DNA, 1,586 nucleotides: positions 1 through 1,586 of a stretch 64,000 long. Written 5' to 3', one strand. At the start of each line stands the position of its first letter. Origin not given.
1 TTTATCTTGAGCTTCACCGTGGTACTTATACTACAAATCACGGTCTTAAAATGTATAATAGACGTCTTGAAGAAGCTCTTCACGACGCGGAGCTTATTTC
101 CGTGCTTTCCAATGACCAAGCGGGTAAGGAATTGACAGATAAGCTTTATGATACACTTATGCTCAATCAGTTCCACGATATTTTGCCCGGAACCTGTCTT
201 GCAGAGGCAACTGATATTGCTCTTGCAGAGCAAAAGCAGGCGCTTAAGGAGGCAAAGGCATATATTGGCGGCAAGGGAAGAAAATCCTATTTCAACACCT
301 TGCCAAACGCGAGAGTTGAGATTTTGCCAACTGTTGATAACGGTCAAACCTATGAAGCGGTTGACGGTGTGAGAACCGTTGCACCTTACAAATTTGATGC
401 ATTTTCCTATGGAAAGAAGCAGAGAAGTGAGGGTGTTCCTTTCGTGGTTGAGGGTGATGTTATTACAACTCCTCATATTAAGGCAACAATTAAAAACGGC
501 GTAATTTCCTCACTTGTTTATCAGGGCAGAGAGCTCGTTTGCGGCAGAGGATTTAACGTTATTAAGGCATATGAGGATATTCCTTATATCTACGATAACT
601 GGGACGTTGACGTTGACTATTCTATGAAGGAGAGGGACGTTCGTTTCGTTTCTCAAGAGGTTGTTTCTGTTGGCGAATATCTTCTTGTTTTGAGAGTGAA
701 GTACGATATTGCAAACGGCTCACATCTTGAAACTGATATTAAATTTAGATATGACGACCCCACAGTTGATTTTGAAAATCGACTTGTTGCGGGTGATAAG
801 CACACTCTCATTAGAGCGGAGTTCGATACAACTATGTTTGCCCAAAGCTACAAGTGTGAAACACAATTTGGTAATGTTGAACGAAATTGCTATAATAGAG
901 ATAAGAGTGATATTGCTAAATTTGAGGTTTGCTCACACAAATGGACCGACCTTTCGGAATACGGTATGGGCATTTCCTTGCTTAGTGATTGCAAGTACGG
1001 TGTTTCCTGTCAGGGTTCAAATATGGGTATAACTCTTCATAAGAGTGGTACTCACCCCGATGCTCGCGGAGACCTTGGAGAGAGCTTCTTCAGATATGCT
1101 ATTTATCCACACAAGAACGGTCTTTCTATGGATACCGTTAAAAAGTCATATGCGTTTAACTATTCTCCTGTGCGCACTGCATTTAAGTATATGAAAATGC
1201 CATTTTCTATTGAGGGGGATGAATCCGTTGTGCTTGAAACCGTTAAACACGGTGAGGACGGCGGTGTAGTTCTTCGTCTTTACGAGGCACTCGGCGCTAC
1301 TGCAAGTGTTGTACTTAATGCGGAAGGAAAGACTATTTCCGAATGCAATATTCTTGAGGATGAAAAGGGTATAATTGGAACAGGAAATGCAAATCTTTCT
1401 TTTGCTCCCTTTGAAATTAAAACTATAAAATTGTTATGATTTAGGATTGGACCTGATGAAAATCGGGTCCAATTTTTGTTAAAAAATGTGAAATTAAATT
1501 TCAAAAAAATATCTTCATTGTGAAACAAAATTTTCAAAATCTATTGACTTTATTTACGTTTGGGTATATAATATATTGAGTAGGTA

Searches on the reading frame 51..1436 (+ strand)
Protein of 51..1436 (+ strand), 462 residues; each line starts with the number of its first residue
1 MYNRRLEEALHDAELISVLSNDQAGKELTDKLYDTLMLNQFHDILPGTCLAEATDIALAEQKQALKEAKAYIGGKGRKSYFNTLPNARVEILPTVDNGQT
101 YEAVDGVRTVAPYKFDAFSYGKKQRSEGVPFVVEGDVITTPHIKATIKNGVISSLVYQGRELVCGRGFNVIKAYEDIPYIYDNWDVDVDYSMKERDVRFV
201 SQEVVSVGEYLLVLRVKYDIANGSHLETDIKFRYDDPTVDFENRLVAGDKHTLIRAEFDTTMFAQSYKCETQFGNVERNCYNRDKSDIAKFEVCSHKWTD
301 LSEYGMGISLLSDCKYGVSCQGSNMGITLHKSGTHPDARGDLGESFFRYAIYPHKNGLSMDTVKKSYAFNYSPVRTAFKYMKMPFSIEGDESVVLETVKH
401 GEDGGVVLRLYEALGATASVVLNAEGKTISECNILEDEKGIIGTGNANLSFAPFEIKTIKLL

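Call 14: search_protein_families(library=pfam, proteins=[window:51-1436:+], max_evalue=0.001)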
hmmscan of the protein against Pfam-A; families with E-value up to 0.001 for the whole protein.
window:51-1436:+ (462 aa): 3 families
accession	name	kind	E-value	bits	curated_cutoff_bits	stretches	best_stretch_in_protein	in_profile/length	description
PF07748.19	Glyco_hydro_38C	-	8.5e-40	137.6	25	1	139-339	2-206/206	Glycosyl hydrolases family 38 C-terminal domain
PF17677.7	Glyco_hydro38C2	-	1.1e-11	45.1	22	1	393-459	2-72/72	Glycosyl hydrolases family 38 C-terminal beta sandwich domain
PF09261.16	Alpha-mann_mid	-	1.6e-11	44.6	31.1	1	2-72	16-89/96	Alpha mannosidase middle domain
